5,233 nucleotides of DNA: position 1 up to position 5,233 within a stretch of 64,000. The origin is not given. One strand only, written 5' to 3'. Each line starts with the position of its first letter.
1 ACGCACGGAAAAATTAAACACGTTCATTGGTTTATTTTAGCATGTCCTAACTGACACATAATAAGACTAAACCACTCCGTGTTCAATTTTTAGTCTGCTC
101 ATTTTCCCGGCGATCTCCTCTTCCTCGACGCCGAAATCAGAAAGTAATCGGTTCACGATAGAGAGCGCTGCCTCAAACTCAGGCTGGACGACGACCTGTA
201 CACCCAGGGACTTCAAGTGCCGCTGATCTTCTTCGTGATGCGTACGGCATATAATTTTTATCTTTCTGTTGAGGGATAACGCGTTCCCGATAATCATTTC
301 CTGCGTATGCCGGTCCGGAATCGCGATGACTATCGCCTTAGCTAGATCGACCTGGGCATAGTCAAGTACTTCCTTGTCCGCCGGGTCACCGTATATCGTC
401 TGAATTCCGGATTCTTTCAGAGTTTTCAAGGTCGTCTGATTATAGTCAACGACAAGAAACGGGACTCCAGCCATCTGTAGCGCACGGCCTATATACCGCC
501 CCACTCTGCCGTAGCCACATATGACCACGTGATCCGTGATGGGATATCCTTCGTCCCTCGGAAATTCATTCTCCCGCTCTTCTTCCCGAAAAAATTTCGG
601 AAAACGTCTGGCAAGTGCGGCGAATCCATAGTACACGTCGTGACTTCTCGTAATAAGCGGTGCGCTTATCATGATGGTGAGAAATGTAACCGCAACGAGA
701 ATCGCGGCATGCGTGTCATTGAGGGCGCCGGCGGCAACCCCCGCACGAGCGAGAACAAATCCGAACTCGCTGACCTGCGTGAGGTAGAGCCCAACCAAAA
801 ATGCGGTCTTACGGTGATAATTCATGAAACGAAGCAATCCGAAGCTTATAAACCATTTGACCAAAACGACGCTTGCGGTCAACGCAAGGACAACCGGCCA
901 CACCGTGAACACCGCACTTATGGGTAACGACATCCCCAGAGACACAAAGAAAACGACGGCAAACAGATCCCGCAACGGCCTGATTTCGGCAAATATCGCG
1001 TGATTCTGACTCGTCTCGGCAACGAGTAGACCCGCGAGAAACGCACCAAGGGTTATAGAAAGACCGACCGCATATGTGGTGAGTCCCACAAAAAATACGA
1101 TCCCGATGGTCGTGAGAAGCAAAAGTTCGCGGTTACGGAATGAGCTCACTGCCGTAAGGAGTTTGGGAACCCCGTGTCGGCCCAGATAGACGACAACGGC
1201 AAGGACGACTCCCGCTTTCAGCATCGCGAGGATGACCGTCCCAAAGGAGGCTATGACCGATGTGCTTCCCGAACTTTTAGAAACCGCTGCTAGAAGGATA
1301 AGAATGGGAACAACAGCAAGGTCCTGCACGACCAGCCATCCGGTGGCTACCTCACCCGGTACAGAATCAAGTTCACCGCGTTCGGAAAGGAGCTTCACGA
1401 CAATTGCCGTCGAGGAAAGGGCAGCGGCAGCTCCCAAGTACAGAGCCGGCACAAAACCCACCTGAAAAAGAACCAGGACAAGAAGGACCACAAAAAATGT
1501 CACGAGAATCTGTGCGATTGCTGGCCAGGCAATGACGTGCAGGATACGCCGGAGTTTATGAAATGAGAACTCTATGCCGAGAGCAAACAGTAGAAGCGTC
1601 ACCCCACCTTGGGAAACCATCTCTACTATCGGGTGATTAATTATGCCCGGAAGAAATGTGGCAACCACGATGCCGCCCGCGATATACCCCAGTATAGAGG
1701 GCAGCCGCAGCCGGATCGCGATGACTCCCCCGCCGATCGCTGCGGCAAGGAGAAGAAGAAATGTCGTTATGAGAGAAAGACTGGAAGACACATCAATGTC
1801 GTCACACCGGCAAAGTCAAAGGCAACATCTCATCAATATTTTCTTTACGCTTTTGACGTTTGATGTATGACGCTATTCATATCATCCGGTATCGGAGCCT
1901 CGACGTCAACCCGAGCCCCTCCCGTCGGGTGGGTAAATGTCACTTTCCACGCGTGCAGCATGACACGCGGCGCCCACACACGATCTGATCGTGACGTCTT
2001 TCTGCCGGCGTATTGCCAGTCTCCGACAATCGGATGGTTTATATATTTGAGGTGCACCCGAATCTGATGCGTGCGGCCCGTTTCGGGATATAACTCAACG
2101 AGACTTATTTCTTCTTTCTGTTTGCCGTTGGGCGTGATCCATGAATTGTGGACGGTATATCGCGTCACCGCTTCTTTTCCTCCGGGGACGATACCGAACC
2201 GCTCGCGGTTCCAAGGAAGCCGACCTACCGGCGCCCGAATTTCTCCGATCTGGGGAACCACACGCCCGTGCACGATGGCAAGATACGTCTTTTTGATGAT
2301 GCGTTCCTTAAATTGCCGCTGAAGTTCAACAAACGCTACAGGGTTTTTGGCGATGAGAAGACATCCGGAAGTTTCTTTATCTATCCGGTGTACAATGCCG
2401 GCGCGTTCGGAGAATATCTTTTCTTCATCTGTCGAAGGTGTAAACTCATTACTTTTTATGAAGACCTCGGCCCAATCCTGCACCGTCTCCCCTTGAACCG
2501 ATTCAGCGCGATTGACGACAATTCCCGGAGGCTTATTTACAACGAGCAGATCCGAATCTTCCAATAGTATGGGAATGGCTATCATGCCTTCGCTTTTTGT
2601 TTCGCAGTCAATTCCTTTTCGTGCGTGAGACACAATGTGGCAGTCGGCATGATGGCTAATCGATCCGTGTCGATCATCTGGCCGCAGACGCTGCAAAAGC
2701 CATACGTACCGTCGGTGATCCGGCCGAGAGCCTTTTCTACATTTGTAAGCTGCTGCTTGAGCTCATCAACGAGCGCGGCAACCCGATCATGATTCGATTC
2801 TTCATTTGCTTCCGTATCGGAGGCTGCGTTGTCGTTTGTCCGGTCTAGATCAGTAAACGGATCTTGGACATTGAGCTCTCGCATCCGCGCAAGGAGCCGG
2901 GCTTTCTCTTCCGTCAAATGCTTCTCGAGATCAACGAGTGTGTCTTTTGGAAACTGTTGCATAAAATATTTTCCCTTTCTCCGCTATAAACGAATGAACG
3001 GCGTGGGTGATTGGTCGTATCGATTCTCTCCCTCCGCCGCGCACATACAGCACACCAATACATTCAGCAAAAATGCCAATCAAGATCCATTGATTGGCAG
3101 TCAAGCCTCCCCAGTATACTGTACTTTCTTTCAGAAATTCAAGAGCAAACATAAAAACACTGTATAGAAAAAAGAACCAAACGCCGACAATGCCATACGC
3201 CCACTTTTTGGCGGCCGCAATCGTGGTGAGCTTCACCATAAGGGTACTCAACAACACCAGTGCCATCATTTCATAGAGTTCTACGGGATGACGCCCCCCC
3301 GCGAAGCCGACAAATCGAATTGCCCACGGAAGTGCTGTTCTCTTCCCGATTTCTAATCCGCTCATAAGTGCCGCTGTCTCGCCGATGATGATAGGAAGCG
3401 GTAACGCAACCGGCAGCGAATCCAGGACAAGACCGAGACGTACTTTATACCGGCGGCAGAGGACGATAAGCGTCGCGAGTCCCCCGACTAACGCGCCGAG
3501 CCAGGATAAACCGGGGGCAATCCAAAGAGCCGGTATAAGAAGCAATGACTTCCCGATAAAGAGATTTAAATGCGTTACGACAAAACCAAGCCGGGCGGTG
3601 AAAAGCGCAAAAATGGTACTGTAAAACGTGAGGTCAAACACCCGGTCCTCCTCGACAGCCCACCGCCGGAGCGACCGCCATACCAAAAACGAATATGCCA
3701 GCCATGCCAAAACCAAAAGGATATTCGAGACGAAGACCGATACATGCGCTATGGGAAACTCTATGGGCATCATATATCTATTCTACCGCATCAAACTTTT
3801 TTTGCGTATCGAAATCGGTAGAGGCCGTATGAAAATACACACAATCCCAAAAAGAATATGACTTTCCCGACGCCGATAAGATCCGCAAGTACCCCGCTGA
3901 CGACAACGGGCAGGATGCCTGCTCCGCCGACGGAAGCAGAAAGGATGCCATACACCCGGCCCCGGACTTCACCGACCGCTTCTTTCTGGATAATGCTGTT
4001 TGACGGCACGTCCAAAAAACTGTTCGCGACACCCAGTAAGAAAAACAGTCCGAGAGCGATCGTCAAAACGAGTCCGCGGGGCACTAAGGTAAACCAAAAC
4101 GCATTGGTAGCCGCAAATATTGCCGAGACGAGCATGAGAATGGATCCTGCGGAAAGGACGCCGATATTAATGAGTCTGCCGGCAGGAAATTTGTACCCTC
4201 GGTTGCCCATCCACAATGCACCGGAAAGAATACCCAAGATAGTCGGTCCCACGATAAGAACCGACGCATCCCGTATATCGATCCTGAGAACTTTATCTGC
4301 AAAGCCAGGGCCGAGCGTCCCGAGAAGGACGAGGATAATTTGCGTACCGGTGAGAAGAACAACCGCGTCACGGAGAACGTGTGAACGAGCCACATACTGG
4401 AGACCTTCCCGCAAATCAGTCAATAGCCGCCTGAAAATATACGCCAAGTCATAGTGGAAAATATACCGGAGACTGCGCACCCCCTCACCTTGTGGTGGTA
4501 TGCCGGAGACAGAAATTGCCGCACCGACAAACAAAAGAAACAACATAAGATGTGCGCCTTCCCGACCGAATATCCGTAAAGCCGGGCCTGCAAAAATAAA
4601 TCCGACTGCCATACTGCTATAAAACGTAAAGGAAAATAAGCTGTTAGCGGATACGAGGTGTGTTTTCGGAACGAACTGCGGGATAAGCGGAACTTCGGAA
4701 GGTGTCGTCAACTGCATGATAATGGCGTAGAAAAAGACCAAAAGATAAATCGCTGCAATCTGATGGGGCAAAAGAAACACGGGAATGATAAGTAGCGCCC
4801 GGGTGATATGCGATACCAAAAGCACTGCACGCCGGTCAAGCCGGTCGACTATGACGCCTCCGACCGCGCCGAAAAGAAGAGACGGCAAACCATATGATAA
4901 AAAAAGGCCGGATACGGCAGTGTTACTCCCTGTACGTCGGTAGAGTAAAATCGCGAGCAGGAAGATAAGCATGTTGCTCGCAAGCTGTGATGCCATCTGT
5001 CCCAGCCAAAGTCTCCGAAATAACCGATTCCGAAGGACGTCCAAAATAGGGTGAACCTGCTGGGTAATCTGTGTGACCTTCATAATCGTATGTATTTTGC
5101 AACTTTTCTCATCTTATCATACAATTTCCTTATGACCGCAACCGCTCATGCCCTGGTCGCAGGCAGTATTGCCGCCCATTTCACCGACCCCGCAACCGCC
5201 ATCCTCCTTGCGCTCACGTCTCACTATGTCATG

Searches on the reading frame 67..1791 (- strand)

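Call 85: search_protein_families(library=pfam, proteins=[window:67-1791:-], max_evalue=0.00001)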
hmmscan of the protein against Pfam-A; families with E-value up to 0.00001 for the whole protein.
window:67-1791:- (574 aa): 2 families
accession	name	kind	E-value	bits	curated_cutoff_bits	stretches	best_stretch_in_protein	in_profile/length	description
PF00999.27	Na_H_Exchanger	-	6.6e-54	183.6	26.2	1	15-377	2-371/375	Sodium/hydrogen exchanger, transmembrane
PF02254.24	TrkA_N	-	7e-27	94.5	23.8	1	422-537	1-116/116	TrkA-N domain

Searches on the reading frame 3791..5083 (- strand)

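Call 85: search_protein_families(library=pfam, proteins=[window:3791-5083:-], max_evalue=0.00001)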
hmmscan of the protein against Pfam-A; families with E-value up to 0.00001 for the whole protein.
window:3791-5083:- (430 aa): 2 families
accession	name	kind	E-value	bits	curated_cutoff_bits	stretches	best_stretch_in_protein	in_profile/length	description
PF07690.21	MFS_1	-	2e-18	66.9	33.4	1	25-390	1-344/347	Major Facilitator Superfamily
PF05977.19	MFS_3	-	8e-07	28.3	27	1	17-306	7-279/524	Transmembrane secretion effector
